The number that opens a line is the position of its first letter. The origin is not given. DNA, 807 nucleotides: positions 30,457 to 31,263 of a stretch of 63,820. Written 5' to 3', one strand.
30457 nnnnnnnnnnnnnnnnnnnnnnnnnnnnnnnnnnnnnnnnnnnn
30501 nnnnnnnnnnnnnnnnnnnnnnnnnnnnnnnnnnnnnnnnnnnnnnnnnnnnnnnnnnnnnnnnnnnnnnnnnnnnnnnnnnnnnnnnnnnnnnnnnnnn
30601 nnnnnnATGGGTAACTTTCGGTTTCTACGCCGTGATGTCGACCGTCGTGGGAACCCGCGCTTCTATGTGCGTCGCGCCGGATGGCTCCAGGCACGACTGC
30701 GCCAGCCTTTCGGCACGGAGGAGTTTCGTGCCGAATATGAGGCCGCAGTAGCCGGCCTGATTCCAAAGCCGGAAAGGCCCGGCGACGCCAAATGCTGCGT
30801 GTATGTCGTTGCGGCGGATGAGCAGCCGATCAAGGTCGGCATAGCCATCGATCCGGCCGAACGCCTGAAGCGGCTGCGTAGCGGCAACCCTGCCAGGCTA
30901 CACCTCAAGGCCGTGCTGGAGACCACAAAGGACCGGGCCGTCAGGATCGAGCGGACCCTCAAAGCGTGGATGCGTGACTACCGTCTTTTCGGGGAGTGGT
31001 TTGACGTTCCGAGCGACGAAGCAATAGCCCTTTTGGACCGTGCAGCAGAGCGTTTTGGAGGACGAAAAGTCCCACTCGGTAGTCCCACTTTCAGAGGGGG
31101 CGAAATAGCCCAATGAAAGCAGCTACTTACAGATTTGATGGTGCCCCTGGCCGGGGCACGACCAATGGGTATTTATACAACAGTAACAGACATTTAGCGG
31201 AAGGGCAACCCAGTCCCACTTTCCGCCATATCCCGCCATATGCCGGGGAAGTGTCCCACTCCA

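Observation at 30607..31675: Candidate attP flanked by two T5orf172 (GIY-YIG-like) paralogues, one fused to an integrase-type arm-binding N-terminus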

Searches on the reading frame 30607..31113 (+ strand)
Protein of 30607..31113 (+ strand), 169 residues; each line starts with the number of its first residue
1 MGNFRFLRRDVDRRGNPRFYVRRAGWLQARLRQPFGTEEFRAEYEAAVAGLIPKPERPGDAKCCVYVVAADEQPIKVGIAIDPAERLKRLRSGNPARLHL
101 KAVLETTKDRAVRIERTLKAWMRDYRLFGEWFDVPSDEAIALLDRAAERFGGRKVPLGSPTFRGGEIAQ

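Call 5: search_protein_families(library=pfam, proteins=[window:30607-31113:+], max_evalue=1)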
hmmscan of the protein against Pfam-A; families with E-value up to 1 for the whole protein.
window:30607-31113:+ (169 aa): 3 families
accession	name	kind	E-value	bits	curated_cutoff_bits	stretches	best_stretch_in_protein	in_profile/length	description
PF13455.12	MUG113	-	1.2e-10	42.2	22.3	1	76-145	2-72/73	Meiotically up-regulated gene 113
PF10544.15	T5orf172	-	4e-06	27.7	20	1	64-145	2-99/101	T5orf172 domain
PF19698.5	DUF6197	-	0.047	14.4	24.6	1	20-149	16-111/111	Family of unknown function (DUF6197)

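Call 13: find_homologous_proteins(query=window:30607-31113:+, max_evalue=0.001)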
Query window:30607-31113:+ (169 aa): 1 proteins with E <= 0.001 among 453 candidates.
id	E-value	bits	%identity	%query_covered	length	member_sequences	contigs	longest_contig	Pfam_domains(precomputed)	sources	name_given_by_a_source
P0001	3.8e-108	377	100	100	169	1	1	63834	PF10544.16,PF13455.13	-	-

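Call 15: search_dna_similar(query=window:30607-31113:+, collection=phages, mode=protein, max_evalue=0.001, max_rows=30)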
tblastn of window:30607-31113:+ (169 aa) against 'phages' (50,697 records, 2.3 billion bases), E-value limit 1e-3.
Records with a match: 109; places in all: 109; records where one place covers at least 80% of the query: 0.
Best place of each record, by identity: <60% 109.
By first word of the organism name: Salmonella 51; Escherichia 30; Sinorhizobium 7; Vibrio 6; Yersinia 2; Mycobacterium 2; Agrobacterium 2; Haloarcula 2; Phage 1; Citrobacter 1; and 5 more.
By host as written in the record: Salmonella enterica subsp. enterica serovar Enteritidis PT1 16; - 8; Salmonella enterica subsp. enterica 8; Salmonella sp. 7; Sinorhizobium meliloti 7; Escherichia coli K-12 6; Escherichia coli DSM 12242 6; Escherichia coli 6; and 30 more.
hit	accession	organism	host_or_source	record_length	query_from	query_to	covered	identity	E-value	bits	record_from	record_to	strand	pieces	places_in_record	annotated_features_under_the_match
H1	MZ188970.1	Phage CBW1004C-Prop1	-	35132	55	162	64%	32.1%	2e-5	50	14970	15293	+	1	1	GIY-YIG nuclease family protein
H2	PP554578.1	Salmonella phage PMBT27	Salmonella enterica subsp. enterica ...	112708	37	143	63%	32.4%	1e-6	53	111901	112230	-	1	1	hypothetical protein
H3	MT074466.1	Salmonella phage atrejo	Salmonella enterica subsp. enterica ...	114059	37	143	63%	32.4%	3e-6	52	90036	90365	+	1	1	hypothetical protein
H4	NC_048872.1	Salmonella phage atrejo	Salmonella enterica subsp. enterica ...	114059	37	143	63%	32.4%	3e-6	52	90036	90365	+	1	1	hypothetical protein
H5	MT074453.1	Salmonella phage misterkot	Salmonella enterica subsp. enterica ...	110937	37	143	63%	32.4%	5e-6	51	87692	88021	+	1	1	hypothetical protein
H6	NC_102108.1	Salmonella phage misterkot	Salmonella enterica subsp. enterica ...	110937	37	143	63%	32.4%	5e-6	51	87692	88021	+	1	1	hypothetical protein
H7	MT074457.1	Salmonella phage rokbiter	Salmonella enterica subsp. enterica ...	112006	37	143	63%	32.4%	5e-6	51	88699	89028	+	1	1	hypothetical protein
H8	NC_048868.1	Salmonella phage rokbiter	Salmonella enterica subsp. enterica ...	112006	37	143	63%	32.4%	5e-6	51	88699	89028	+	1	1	hypothetical protein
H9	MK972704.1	Salmonella phage SE19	Salmonella sp.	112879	37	143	63%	32.4%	5e-6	51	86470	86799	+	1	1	none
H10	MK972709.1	Salmonella phage SE20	Salmonella sp.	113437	37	143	63%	32.4%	5e-6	51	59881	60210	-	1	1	none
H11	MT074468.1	Salmonella phage rutana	Salmonella enterica subsp. enterica ...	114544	37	143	63%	32.4%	5e-6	51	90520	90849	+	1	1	hypothetical protein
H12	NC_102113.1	Salmonella phage rutana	Salmonella enterica subsp. enterica ...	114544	37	143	63%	32.4%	5e-6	51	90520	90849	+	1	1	hypothetical protein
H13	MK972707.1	Salmonella phage SE24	Salmonella sp.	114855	37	143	63%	32.4%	5e-6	51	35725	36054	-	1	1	none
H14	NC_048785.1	Salmonella phage SE24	Salmonella sp.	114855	37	143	63%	32.4%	5e-6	51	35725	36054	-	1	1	none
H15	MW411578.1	Salmonella phage SP_Thor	Salmonella sp. sym26ys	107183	37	143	63%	32.4%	7e-6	50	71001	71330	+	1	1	hypothetical protein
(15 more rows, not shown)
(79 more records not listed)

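Call 20: search_protein_families(library=phrogs, proteins=[window:30607-31113:+], max_evalue=0.01)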
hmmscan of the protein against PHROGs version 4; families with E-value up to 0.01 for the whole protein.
window:30607-31113:+ (169 aa): 5 families
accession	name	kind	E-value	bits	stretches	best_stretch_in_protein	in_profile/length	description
phrog_8130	-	unknown function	2.4e-13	50.9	1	62-149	180-265/434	-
phrog_4284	-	unknown function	1.7e-05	25.6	1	60-137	82-156/171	-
phrog_18411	-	DNA, RNA and nucleotide metabolism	3.3e-05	24.6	1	62-144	4-85/236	homing endonuclease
phrog_681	-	DNA, RNA and nucleotide metabolism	0.00025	20.7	1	62-134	439-524/576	endonuclease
phrog_5032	-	unknown function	0.00088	20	1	65-145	80-159/178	-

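Call 30: search_protein_representatives(protein=window:30607-31113:+)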
Query: 169 residues. Proteins with E-value up to 0.001 (for the whole library): 3779; up to 1e-10: 50; up to 1e-30: 1. The best 150 are listed.
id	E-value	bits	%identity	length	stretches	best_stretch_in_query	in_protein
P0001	1.2e-108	377.0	100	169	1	1-169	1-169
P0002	1.1e-22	97.2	39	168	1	3-149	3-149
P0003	7.0e-21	91.3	39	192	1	5-152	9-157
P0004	6.9e-18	81.6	39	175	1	2-149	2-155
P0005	7.9e-18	81.4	39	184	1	3-151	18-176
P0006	1.1e-17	80.9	41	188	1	4-161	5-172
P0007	7.1e-17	78.3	40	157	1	6-148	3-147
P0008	8.8e-17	78.0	47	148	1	59-145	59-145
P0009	2.0e-15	73.5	35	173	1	4-147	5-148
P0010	3.6e-14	69.5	34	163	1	3-151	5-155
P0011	3.9e-14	69.4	39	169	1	52-149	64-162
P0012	4.6e-14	69.1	35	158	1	4-148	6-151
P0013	1.1e-13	68.0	39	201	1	2-147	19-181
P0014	1.6e-13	67.4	35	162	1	4-147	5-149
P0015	1.7e-13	67.3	37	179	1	5-151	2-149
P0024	3.1e-12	63.2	33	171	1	4-144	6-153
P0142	1.3e-08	51.4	31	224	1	4-136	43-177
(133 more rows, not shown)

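Call 35: find_homologous_proteins(query=A1, max_evalue=1e-10)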
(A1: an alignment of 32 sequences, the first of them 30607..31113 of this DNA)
Query A1 (32 sequences) (169 aa, profile of the alignment): 58 proteins with E <= 1e-10 among 8000 candidates.
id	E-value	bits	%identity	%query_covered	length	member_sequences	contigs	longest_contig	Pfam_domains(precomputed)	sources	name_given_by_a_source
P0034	2.0e-51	192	28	93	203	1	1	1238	PF10544.16,PF13455.13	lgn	-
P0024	4.9e-51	191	31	80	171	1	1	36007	PF10544.16,PF13455.13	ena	-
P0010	3.6e-47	178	33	88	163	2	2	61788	PF10544.16,PF13455.13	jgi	-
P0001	5.1e-46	175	100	100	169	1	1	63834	PF10544.16,PF13455.13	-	-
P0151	1.4e-42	163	29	100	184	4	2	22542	PF10544.16,PF13455.13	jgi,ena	jgi:hypothetical protein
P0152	1.4e-33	134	29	83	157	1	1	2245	PF10544.16,PF13455.13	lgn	-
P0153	1.4e-18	85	36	43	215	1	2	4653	PF10544.16,PF13455.13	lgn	-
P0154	1.1e-17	82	44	22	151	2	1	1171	PF10544.16,PF13455.13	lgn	-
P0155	1.9e-16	78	31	47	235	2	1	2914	PF10544.16,PF13455.13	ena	-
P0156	6.5e-16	77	35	51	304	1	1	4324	PF10544.16,PF13455.13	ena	-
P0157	1.2e-15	76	34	47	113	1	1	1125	PF10544.16,PF13455.13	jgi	jgi:hypothetical protein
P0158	1.6e-15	75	38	50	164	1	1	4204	PF10544.16,PF13455.13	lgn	-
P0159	6.0e-15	73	36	43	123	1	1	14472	PF10544.16,PF13455.13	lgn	-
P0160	8.4e-15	73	33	41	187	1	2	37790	PF10544.16,PF21120.4,PF13455.13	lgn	-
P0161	3.6e-14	71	49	22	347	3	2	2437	PF00589.28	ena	-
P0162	7.5e-14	70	42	27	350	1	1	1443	PF00589.28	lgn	-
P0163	8.0e-14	70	52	34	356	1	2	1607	PF00589.28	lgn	-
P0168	2.4e-13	68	40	28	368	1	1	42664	PF00589.28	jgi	jgi:integrase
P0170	3.6e-13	68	53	28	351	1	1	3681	PF00589.28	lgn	-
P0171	4.4e-13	67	43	28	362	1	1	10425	PF00589.28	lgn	-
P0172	6.4e-13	67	50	22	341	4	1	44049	PF00589.28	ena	-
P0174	1.7e-12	65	46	24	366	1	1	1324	PF00589.28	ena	-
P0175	2.1e-12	65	47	30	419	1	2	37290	PF00589.28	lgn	-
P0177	3.3e-12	64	38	37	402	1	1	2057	PF00589.28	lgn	-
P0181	8.2e-12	63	44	30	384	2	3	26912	PF00589.28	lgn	-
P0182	8.8e-12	63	38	22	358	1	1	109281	PF00589.28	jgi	-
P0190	1.7e-11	62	40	37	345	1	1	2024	PF00589.28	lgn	-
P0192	1.8e-11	62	42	22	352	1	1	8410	PF00589.28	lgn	-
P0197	4.0e-11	61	43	33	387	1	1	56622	PF00589.28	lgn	-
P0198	4.2e-11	61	41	22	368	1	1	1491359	PF00589.28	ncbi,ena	-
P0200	4.7e-11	61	41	35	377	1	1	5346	PF00589.28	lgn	-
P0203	6.8e-11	60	43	32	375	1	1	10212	PF00589.28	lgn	-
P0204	9.6e-11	60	48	25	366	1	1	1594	PF00589.28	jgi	-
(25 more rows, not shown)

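Call 36: find_encoding_contigs(protein=P0010, flank=6000, max_places=3)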
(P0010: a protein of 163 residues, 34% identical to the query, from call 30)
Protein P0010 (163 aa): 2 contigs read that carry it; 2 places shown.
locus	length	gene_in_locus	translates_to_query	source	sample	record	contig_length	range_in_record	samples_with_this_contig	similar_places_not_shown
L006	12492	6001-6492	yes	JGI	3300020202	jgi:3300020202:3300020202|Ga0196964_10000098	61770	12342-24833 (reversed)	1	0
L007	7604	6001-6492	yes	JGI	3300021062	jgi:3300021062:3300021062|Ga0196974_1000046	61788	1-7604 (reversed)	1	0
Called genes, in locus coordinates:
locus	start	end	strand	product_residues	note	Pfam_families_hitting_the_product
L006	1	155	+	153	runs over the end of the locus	-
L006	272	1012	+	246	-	PF04404:ERF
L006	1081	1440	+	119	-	PF00436:SSB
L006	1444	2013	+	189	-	-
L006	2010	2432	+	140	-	PF06147:DUF968 (weak)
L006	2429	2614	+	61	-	PF04448:DUF551 (weak)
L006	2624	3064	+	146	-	-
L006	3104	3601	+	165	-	-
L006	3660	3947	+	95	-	-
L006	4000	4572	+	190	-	-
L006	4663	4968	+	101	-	-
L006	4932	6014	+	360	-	PF22022:Phage_int_M (faint), PF00589:Phage_integrase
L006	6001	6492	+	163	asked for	PF10544:T5orf172, PF13455:MUG113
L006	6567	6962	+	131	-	-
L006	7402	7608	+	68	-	-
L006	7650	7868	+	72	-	-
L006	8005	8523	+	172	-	-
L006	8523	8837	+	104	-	-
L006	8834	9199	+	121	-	PF13935:Ead_Ea22 (weak)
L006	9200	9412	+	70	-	-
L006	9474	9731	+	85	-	-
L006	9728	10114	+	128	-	-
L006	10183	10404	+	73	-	-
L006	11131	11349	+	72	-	-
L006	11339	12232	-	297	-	-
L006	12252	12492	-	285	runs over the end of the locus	PF00092:VWA, PF13519:VWA_2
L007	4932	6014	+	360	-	PF22022:Phage_int_M (faint), PF00589:Phage_integrase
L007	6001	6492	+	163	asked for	PF10544:T5orf172, PF13455:MUG113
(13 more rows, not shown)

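Call 37: find_encoding_contigs(protein=P0024, flank=6000, max_places=3)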
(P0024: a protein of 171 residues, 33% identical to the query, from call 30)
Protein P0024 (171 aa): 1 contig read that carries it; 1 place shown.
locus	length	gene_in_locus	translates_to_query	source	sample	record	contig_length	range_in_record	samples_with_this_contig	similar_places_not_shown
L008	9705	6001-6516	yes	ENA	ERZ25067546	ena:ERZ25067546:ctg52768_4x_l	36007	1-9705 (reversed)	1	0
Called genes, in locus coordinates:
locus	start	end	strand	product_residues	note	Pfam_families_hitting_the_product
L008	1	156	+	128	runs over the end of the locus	-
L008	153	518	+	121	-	-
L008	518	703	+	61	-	-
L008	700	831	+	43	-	-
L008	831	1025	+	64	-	-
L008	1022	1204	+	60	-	-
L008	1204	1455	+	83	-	-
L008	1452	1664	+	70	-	-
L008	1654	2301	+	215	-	PF04098:Rad52_Rad22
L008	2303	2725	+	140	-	PF00436:SSB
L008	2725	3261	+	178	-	-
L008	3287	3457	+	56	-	-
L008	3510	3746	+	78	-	-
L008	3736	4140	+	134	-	-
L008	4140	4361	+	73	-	-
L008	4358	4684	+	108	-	-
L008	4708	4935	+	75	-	-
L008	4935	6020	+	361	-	PF00589:Phage_integrase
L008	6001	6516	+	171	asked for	PF10544:T5orf172, PF13455:MUG113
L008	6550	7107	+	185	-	-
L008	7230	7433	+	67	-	-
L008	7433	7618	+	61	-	-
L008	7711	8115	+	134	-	-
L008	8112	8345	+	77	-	-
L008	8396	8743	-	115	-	-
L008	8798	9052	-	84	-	-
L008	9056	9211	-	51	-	-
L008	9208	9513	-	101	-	-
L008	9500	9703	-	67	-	?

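Call 38: find_encoding_contigs(protein=P0151, flank=6000, max_places=3)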
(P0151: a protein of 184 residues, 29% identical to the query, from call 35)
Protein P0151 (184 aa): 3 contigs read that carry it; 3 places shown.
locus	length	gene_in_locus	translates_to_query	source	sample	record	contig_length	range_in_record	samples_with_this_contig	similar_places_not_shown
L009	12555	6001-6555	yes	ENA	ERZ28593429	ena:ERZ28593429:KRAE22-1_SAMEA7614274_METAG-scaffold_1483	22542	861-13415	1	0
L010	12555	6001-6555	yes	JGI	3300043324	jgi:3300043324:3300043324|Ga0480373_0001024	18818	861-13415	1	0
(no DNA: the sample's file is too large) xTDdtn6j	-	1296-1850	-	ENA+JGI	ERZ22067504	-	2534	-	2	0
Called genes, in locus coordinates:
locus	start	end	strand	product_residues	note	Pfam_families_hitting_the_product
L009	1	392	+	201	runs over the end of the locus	-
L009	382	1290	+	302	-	-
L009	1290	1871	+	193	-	PF13392:HNH_3 (weak)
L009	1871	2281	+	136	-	PF05772:NinB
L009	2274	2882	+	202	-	-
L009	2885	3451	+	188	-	-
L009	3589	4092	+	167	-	-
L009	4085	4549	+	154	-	-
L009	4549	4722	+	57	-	-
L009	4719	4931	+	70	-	PF12728:HTH_17 (weak)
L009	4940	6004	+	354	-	PF00589:Phage_integrase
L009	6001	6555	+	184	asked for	PF10544:T5orf172 (weak), PF13455:MUG113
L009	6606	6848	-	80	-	-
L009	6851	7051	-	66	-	-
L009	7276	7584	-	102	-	-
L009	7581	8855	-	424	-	PF00959:Phage_lysozyme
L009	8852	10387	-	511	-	PF00012:HSP70, PF06723:MreB_Mbl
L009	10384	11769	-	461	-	-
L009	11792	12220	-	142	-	-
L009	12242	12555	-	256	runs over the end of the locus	-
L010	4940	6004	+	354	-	PF00589:Phage_integrase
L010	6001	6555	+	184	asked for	PF10544:T5orf172 (weak), PF13455:MUG113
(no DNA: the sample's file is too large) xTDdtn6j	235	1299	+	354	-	PF00589:Phage_integrase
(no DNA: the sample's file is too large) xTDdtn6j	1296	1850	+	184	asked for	PF10544:T5orf172 (weak), PF13455:MUG113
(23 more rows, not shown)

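Call 47: find_encoding_contigs(protein=P0198, flank=5000, max_places=2)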
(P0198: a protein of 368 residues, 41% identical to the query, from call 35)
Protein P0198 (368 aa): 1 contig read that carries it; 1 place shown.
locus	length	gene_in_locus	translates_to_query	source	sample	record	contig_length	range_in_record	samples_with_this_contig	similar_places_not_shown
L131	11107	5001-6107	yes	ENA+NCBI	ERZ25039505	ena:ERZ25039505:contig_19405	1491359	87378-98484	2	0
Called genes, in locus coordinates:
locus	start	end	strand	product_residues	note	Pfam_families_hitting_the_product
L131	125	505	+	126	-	-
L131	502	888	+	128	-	-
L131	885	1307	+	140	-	-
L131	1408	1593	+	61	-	-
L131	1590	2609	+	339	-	PF02195:ParB_N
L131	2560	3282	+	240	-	-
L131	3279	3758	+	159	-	-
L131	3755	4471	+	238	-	PF07505:DUF5131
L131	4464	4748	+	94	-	PF07505:DUF5131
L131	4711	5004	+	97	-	PF12728:HTH_17 (weak)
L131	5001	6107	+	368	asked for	PF00589:Phage_integrase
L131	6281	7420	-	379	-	PF01266:DAO, PF13450:NAD_binding_8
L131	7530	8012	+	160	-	PF12802:MarR_2 (weak), PF13404:HTH_AsnC-type, PF13412:HTH_24, PF01047:MarR (weak), PF09339:HTH_IclR (faint), PF12840:HTH_20 (weak), PF01037:AsnC_trans_reg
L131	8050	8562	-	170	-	PF14534:DUF4440 (weak)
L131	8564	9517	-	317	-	PF01370:Epimerase, PF02719:Polysacc_synt_2 (faint), PF04321:RmlD_sub_bind (weak), PF07993:NAD_binding_4 (faint), PF16363:GDP_Man_Dehyd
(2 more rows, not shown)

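Call 48: find_encoding_contigs(protein=P0182, flank=5000, max_places=2)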
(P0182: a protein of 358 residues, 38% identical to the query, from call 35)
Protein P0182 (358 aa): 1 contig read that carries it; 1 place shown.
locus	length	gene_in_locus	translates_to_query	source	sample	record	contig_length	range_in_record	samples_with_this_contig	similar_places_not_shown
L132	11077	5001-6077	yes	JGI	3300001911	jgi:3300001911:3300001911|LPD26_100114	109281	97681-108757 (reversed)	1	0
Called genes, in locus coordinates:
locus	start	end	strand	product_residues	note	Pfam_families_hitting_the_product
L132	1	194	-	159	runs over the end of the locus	-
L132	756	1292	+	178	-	PF08534:Redoxin, PF00578:AhpC-TSA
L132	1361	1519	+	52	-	-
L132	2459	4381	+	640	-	PF13481:AAA_25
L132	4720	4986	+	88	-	-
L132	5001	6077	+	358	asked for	PF00589:Phage_integrase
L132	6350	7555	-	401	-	-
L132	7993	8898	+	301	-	PF00140:Sigma70_r1_2, PF04542:Sigma70_r2, PF04545:Sigma70_r4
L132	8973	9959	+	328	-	PF00781:DAGK_cat, PF01513:NAD_kinase (weak)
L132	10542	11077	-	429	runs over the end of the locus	PF11741:AMIN, PF01520:Amidase_3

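Call 49: find_encoding_contigs(protein=P0197, flank=5000, max_places=2)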
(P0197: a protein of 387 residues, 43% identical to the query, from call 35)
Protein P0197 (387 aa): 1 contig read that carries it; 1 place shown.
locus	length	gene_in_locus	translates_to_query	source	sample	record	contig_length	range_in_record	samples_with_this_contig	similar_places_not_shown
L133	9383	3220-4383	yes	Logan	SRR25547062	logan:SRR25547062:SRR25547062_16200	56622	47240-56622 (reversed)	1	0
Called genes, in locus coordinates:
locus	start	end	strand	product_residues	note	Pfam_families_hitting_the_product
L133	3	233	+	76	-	?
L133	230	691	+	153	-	-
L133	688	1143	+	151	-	PF11750:DUF3307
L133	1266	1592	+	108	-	-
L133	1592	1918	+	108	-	-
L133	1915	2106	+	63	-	-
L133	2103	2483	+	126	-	-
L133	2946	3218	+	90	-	-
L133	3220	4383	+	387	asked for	PF00589:Phage_integrase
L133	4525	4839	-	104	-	-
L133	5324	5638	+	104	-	-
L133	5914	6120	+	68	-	-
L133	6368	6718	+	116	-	PF00196:GerE (weak)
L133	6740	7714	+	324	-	PF13641:Glyco_tranf_2_3 (weak), PF00535:Glycos_transf_2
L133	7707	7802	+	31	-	-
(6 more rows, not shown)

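Call 56: find_related_loci(query=A2, collection=viral_contigs, flank=2500)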
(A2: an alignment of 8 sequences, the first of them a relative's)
Query A2 (192 aa) in viral_contigs; peptide patterns used: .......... (x = any residue, [..] = any of these).
38 stretches matched a pattern; 37 encode a relative of the query (tblastn E <= 1e-3); 37 distinct loci.
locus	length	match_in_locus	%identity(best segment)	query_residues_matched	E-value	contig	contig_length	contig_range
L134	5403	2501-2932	37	9-152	1e-18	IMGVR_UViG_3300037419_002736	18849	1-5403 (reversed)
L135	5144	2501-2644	67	6-53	6e-17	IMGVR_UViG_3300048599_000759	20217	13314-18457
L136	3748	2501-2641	64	7-53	4e-15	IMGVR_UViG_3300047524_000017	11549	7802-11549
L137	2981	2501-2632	64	7-50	2e-14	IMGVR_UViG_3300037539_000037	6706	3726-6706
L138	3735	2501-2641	62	7-53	2e-14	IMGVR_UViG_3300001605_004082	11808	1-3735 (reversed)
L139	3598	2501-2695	51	8-71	4e-14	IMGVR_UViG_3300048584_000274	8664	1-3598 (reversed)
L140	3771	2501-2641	60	7-53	5e-14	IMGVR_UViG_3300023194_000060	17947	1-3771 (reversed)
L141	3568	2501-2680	54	1-63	7e-14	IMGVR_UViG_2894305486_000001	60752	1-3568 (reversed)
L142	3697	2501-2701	48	7-63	1e-13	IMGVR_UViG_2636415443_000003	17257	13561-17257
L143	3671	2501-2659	56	4-57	2e-13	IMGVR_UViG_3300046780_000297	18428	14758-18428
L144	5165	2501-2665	53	7-59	4e-13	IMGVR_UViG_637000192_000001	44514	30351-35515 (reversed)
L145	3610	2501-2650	65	7-57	5e-13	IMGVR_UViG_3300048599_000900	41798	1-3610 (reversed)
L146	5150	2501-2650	52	9-58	1e-12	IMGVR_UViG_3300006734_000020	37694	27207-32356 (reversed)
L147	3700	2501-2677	51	6-62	1e-12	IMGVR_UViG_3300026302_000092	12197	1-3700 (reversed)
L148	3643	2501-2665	43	9-75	3e-12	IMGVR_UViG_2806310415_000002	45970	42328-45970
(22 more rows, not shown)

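Call 65: search_protein_families(library=ncbifam, proteins=[window:30607-31113:+], max_evalue=0.1)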
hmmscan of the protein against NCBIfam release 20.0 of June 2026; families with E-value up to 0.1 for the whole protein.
window:30607-31113:+ (169 aa): 0 families

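Call 69: search_protein_families(library=pfam, proteins=[L006:6567-6959:+, L008:6550-7104:+, L009:6606-6848:-], max_evalue=0.01)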
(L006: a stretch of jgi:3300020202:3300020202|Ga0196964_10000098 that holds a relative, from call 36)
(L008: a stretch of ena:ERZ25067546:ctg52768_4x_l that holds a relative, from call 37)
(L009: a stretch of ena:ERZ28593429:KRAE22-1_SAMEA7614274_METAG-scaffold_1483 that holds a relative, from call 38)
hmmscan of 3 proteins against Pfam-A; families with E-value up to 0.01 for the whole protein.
L006:6567-6959:+ (131 aa): 0 families

L008:6550-7104:+ (185 aa): 0 families

L009:6606-6848:- (80 aa): 0 families

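Call 70: predict_structure(alignment_id=A1)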
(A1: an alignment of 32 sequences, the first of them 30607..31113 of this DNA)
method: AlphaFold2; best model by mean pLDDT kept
length: 169 residues; sequences in the alignment: 32
mean_pLDDT: 92.2   pTM: 0.74
mean pLDDT of the five models: 92.2, 91.3, 90.8, 90.6, 90.4
residues with pLDDT >= 90: 142; 70-90: 14; 50-70: 11; < 50: 2
segments of 3 or more residues with pLDDT < 50: none
pLDDT, mean of each block of 10 residues (from residue 1): 89 98 97 97 98 87 95 96 94 89 96 98 96 97 98 86 54
secondary structure, 60 per line:
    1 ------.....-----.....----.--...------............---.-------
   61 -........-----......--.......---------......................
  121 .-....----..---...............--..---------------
elements in order: E7-11 E17-21 E29-31 H38-49 E62-69 E75-80 H83-89 E99-107 H108-121 H136-150
